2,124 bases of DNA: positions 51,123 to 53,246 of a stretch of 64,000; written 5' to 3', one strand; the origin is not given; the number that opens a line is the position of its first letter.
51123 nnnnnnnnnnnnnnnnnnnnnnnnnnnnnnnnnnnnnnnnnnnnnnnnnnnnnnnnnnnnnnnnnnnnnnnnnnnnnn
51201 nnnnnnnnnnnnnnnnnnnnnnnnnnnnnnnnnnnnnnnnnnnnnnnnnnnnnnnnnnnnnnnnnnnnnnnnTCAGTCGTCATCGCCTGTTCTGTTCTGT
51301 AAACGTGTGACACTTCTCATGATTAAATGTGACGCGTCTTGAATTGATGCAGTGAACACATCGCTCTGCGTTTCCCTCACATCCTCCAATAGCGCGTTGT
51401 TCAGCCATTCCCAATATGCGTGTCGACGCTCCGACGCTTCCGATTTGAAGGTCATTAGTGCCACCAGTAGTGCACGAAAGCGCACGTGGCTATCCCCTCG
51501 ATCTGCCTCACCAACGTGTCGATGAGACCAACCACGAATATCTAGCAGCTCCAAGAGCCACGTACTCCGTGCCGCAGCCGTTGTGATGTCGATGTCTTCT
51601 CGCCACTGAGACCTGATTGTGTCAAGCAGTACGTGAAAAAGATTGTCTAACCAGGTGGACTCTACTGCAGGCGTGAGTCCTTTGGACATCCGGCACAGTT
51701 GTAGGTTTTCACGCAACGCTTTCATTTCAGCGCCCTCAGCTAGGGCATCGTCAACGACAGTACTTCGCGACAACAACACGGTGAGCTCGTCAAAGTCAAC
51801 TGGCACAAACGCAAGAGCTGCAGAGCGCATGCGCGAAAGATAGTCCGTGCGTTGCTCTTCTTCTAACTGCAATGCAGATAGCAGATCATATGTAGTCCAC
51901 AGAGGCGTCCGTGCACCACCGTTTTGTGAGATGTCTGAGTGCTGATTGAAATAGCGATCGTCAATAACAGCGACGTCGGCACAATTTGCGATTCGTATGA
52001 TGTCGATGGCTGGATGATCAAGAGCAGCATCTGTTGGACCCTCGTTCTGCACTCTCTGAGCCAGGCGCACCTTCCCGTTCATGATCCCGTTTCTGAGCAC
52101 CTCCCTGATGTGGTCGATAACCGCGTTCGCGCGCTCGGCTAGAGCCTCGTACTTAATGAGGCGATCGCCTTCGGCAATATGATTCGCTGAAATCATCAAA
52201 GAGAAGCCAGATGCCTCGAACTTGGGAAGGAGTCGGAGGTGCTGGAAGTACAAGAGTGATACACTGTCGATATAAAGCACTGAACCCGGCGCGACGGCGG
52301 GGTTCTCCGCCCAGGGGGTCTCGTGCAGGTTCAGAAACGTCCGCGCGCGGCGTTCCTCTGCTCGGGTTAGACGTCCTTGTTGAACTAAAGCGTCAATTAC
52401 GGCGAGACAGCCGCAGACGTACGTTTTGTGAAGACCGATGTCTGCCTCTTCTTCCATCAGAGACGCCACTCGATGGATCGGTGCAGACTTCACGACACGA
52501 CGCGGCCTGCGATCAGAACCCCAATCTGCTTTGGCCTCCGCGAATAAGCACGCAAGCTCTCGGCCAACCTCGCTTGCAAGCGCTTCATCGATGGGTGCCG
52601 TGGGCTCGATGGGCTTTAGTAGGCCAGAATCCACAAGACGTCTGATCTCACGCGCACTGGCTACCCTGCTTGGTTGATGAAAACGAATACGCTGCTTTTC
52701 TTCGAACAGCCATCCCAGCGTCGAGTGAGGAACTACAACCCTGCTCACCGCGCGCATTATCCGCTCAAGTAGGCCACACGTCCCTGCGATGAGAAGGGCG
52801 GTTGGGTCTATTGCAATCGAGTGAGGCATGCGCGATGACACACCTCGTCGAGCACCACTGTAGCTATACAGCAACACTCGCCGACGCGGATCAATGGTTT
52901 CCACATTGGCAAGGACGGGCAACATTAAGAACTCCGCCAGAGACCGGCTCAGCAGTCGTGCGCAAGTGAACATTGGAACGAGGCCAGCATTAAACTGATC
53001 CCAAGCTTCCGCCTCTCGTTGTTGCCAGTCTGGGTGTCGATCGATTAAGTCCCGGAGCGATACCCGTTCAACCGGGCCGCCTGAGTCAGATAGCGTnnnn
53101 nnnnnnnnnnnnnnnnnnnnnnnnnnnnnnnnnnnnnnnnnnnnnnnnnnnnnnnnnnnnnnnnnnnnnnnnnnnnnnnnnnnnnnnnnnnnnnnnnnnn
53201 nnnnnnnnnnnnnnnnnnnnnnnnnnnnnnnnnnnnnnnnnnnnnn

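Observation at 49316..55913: Two abutting giant ORFs (1546 aa with a lipase-like alpha/beta-hydrolase head, plus a 665-aa partner) with no NTPase: candidate uncharacterised conflict/defence module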

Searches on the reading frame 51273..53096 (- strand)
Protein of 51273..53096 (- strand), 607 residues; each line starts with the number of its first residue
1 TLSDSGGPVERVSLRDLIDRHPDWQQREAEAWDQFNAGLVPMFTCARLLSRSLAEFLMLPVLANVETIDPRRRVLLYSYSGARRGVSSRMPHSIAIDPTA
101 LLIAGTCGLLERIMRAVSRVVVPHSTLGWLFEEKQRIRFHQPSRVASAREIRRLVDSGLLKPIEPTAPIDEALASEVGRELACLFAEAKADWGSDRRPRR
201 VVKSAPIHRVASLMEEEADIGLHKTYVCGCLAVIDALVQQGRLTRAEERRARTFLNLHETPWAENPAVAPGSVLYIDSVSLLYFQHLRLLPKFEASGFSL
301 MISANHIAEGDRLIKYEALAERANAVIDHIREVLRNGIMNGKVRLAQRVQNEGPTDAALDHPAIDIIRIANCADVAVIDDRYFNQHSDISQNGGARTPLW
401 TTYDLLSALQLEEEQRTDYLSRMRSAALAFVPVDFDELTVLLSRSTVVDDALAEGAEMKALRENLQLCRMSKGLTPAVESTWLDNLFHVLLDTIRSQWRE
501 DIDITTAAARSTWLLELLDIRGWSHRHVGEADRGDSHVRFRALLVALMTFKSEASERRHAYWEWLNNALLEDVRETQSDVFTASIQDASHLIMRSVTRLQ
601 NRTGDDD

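Call 38: find_homologous_proteins(query=window:51273-53096:-)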
Query window:51273-53096:- (607 aa): 19 proteins with E <= 0.001 among 8000 candidates.
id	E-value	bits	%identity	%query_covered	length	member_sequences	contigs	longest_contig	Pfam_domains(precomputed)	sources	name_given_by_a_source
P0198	2.0e-272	923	70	100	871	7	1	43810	PF24407.3,PF20698.4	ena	-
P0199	5.2e-264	895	68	100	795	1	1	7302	PF24407.3,PF20698.4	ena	-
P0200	3.6e-204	698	53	100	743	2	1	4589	PF24407.3,PF20698.4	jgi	jgi:hypothetical protein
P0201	6.9e-203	693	55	98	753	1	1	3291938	PF24407.3,PF20698.4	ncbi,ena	-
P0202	5.1e-201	687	55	97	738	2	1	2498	PF24407.3,PF20698.4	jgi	-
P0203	5.7e-184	631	48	100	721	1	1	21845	PF24407.3,PF20698.4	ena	-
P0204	5.7e-184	631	48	98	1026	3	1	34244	PF24407.3,PF20698.4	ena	-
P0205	7.2e-184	631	57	85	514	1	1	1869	PF20698.4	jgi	jgi:hypothetical protein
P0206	2.4e-171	589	47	98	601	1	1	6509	PF24407.3,PF20698.4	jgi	jgi:hypothetical protein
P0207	3.2e-156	539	43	98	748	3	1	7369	PF24407.3,PF20698.4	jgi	jgi:hypothetical protein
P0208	7.1e-149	515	60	67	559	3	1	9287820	PF24407.3,PF20698.4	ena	-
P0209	3.0e-137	477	67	56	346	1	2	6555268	PF20698.4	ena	-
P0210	2.6e-134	467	41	100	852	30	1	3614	PF24407.3,PF20698.4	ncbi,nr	ncbi:HNH endonuclease [Escherichia coli]|nr:HNH endonuclease [Escherichia coli]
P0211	5.5e-134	466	37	96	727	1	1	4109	PF24407.3,PF20698.4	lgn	-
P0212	9.4e-134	465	62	57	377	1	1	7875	PF20698.4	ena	-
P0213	2.7e-127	444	42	88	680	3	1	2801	PF24407.3,PF20698.4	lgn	-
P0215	2.3e-78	282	63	33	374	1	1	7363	PF24407.3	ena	-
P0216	1.3e-65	240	97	19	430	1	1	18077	PF24407.3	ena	-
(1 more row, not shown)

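Call 39: find_encoding_contigs(protein=P0210, flank=10000, max_places=4)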
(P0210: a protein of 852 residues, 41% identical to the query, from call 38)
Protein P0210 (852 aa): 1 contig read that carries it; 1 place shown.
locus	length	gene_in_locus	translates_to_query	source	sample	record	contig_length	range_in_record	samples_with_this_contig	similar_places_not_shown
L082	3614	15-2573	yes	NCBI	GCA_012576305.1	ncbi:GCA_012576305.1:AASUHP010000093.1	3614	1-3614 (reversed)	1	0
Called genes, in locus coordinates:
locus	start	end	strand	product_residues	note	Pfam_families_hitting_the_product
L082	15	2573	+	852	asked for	PF24407:HTH_upst_double_PIN, PF20698:PIN-TPR-GreABC (weak)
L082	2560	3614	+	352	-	PF24388:Permuted_GreAB-C (weak)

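Call 58: predict_structure(alignment_id=A4)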
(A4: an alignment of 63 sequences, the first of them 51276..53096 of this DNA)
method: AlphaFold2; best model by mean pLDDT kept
length: 607 residues; sequences in the alignment: 63
mean_pLDDT: 89.6   pTM: 0.85
mean pLDDT of the five models: 89.6, 88.8, 88.4, 88.1, 87.8
residues with pLDDT >= 90: 443; 70-90: 124; 50-70: 29; < 50: 11
segments of 3 or more residues with pLDDT < 50: 1-7, 605-607
pLDDT, mean of each block of 10 residues (from residue 1): 45 75 87 93 93 95 95 93 77 97 97 97 95 88 91 95 93 93 95 92 92 87 93 95 96 94 86 95 94 92 94 94 97 98 90 64 92 96 93 91 94 95 96 94 95 96 94 82 92 93 95 91 65 71 89 83 95 91 90 81 53
secondary structure, 60 per line:
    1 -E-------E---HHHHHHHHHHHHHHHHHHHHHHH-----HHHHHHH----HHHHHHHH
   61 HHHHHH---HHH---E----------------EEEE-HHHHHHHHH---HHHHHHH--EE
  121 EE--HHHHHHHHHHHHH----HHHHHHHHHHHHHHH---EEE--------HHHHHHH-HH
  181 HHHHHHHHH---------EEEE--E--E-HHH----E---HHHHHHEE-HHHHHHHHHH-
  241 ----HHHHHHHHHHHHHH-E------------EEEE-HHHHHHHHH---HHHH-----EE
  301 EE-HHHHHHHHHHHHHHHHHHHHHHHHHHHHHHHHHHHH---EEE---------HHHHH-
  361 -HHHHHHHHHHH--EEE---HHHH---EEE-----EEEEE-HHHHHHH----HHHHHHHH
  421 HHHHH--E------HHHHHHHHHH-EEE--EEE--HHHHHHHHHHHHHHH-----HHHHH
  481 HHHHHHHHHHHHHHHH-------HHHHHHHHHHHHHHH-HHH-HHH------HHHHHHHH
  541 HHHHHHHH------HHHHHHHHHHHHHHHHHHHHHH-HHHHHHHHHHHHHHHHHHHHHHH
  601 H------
elements in order: H14-36 H42-48 H53-66 E93-96 H98-106 H110-116 E119-122 H125-137 H142-156 E160-162 H171-177 H179-189 E199-202 H221-226 H230-239 H245-258 E273-276 H278-286 H290-293 E299-302 H304-339 E343-345 H355-359 H362-372 E375-377 H381-384 E388-390 E396-400 H402-408 H413-425 H435-444 E446-448 E451-453 H456-470 H476-496 H504-518 H533-548 H555-576 H578-601

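Call 62: fold_search(model_id=the predicted structure, library=pdb)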
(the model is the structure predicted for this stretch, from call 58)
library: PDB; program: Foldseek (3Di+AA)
matches with E <= 10: 357; with E <= 0.001: 0
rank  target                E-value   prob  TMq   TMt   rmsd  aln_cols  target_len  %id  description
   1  7tdz_H                2.6e-01  0.06  0.10  0.09  25.5       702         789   12  Cryo-EM model of protomer of the cytoplasmic ring of the nuclear pore complex from Xenopus laevis (released 2022-06-22)
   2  8tl7_A                3.2e-01  0.14  0.16  0.15  26.9       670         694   12  CryoEM Structure of a Computationally Designed T3 Tetrahedral Nanocage (released 2024-03-13)
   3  8v3b_a                3.3e-01  0.23  0.18  0.24  25.5       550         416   11  Computational Designed Nanocage O43_129_+4 (released 2024-03-13)
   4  4c0o_A                3.8e-01  0.35  0.18  0.13  16.5       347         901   14  Transportin 3 in complex with phosphorylated ASF/SF2 (released 2014-01-22)
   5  2vvn_B                4.0e-01  0.08  0.13  0.13  29.5       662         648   10  BtGH84 in complex with NH-Butylthiazoline (released 2008-07-01)
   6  9a0f_C1               5.0e-01  0.07  0.12  0.07  24.1       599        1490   12  Integrative model of the wild type yeast nuclear pore complex (released 2020-08-28)
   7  6n1z_D                6.3e-01  0.11  0.15  0.11  24.1       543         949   10  Importin-9 bound to H2A-H2B (released 2019-03-20)
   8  8y7g_A                6.6e-01  0.06  0.09  0.10  23.4       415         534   10  Crystal structure of the Marinitoga sp. Csx1-Crn2 H495A mutant in complex with cyclic-tetraadenylate (cA4) (released 2024-07-17)
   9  8rtf_F                6.6e-01  0.04  0.08  0.11  25.6       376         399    9  Crystal structure of Trypanosoma congolense pyruvate kinase in complex with a single-domain antibody (TcoPYK-sdAb42) (released 2025-04-16)
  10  9bs1                  7.0e-01  0.07  0.11  0.08  19.4       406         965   12  Cryo-EM structure of the S. cerevisiae lipid flippase Neo1 bound with PI4P in the E2P state (released 2025-04-02)
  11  7fik_B                7.0e-01  0.03  0.08  0.08  32.2       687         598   11  The cryo-EM structure of the CR subunit from X. laevis NPC (released 2022-11-09)
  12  7wtt_K                7.3e-01  0.08  0.15  0.10  25.2       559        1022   10  Cryo-EM structure of a human pre-40S ribosomal subunit - State RRP12-A1 (with CK1) (released 2022-10-19)
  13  4rxx                  7.3e-01  0.05  0.10  0.13  28.1       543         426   11  Crystal Structure of the N-terminal Domain of Human Ubiquitin Specific Protease 38 (released 2015-01-21)
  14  9edt_D                7.6e-01  0.11  0.14  0.10  18.8       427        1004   11  Tubulin cofactors D,E,G bound to tubulin dimer (released 2026-02-04)
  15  8ezb_C                7.6e-01  0.05  0.11  0.03  28.7       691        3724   12  NHEJ Long-range complex with ATP (released 2023-06-14)
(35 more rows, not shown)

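Call 101: fold_search(model_id=the predicted structure, library=viral)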
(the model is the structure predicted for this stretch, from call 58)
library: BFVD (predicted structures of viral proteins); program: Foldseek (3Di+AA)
matches with E <= 10: 259; with E <= 0.001: 0
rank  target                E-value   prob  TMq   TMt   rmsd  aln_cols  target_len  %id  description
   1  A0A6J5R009            8.4e-02  0.06  0.08  0.08  44.5       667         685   12  Uncharacterized protein [uncultured Caudovirales phage]
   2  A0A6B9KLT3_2          9.7e-02  0.08  0.10  0.07  28.9       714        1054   11  RNA-directed RNA polymerase [Atrato Chu-like virus 4]
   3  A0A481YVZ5            1.6e-01  0.10  0.10  0.14  24.4       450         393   12  Uncharacterized protein [Marseillevirus LCMAC103]
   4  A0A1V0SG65            1.9e-01  0.03  0.07  0.07  31.8       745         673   10  Replication factor C large subunit [Hokovirus HKV1]
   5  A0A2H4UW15            2.0e-01  0.38  0.11  0.21  13.1       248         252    8  Uncharacterized protein [Bodo saltans virus]
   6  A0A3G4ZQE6            2.3e-01  0.07  0.09  0.10  21.0       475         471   10  TPR repeat protein [Barrevirus sp.]
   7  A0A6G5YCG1            2.5e-01  0.05  0.10  0.07  27.6       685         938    9  (no name in the UniProt tables at hand)
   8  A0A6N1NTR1            2.8e-01  0.12  0.11  0.10  26.6       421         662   10  Uncharacterized protein [Tupanvirus soda lake]
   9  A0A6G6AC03            3.2e-01  0.04  0.09  0.10  29.3       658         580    9  Putative GTPase [Borely moumouvirus]
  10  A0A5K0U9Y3            5.8e-01  0.04  0.11  0.07  28.6       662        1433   11  5'-3' exoribonuclease [Yasminevirus sp. GU-2018]
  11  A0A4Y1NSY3            6.4e-01  0.06  0.13  0.11  35.9       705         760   10  (no name in the UniProt tables at hand)
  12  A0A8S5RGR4            6.4e-01  0.04  0.08  0.06  32.8       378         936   13  Chromosome segregation ATPase (Fragment) [virus sp. ctiha2]
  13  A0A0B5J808            6.7e-01  0.06  0.09  0.12  24.6       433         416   14  Uncharacterized protein [Pandoravirus inopinatum]
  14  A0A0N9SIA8            7.0e-01  0.04  0.12  0.09  27.5       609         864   10  Putative primase/helicase [Pseudomonas phage POR1]
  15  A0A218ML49            7.0e-01  0.02  0.07  0.05  31.2       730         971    8  SET domain-containing protein [uncultured virus]
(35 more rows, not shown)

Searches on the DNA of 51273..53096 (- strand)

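Call 40: search_dna_similar(query=L082:1-3614:+, collection=ecoli_genomes, mode=near, max_rows=10)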
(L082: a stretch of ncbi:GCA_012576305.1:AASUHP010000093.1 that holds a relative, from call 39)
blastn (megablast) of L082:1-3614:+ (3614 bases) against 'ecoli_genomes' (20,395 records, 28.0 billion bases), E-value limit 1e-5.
No match.
